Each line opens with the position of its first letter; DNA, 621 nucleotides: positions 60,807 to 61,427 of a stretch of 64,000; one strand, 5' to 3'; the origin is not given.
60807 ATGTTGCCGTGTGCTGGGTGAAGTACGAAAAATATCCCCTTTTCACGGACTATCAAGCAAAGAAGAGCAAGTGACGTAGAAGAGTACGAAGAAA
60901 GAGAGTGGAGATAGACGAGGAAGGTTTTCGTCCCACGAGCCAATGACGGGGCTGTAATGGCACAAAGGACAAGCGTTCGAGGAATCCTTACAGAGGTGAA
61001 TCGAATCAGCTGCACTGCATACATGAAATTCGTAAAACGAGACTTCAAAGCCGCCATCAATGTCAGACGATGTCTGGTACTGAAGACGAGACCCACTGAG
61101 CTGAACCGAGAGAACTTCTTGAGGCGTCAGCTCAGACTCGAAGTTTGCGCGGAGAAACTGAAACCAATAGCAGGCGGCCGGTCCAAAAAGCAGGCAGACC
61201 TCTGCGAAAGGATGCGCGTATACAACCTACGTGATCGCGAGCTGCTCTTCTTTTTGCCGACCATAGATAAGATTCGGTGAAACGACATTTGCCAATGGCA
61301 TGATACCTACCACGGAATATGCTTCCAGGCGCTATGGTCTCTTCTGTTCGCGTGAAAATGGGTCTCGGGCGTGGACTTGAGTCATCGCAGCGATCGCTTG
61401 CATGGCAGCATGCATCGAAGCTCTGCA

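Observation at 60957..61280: Third TnpB-like relic whose stop codon sits exactly at the inner edge of a 0.86-kb inverted repeat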

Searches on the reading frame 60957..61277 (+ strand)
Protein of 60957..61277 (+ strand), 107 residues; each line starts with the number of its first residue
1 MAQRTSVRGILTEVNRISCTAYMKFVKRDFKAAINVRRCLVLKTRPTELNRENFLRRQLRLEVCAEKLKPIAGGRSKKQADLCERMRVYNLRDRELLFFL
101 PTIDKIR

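Call 7: search_protein_families(library=pfam, proteins=[window:60957-61277:+], max_evalue=10)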
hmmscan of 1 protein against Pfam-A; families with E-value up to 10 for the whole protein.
seq(107 aa): 0 families
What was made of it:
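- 60957..61280 (+): The flagged 107-aa ORF. About the first 83 aa are relic coding sequence; the rest is read-through of the relic's 3' non-coding part. It is not an annotated gene. Pfam finds nothing on it (call 7).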

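Call 75: find_homologous_proteins(query=window:60957-61277:+, max_evalue=0.001)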
Query seq(107 aa) (107 aa): 1 proteins with E <= 0.001 among 4 candidates.
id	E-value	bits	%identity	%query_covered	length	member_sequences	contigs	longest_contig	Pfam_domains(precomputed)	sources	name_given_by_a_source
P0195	3.1e-50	186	97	88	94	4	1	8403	-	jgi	-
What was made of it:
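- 60957..61280 (+): The only database relative is the 97%-identical orthologue P0195 (call 75).
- Tried and rejected: A protein search with the ORF itself found only its orthologue (call 75), so no further c3-type copies could be collected that way.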

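Call 76: find_encoding_contigs(protein=P0195, flank=10000, max_places=6)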
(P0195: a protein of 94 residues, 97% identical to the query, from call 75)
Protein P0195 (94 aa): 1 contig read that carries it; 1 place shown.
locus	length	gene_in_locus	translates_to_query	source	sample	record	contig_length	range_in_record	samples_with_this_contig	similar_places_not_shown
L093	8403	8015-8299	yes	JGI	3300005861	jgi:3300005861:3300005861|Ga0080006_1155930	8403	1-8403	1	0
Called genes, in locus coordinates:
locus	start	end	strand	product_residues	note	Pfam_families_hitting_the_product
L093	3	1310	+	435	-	?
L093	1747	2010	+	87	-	-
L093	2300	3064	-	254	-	PF13301:DUF4079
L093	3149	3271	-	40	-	-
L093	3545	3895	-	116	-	-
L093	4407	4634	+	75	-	-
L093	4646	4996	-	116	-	-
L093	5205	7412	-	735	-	-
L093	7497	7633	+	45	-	-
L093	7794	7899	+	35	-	-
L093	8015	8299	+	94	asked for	-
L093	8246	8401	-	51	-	?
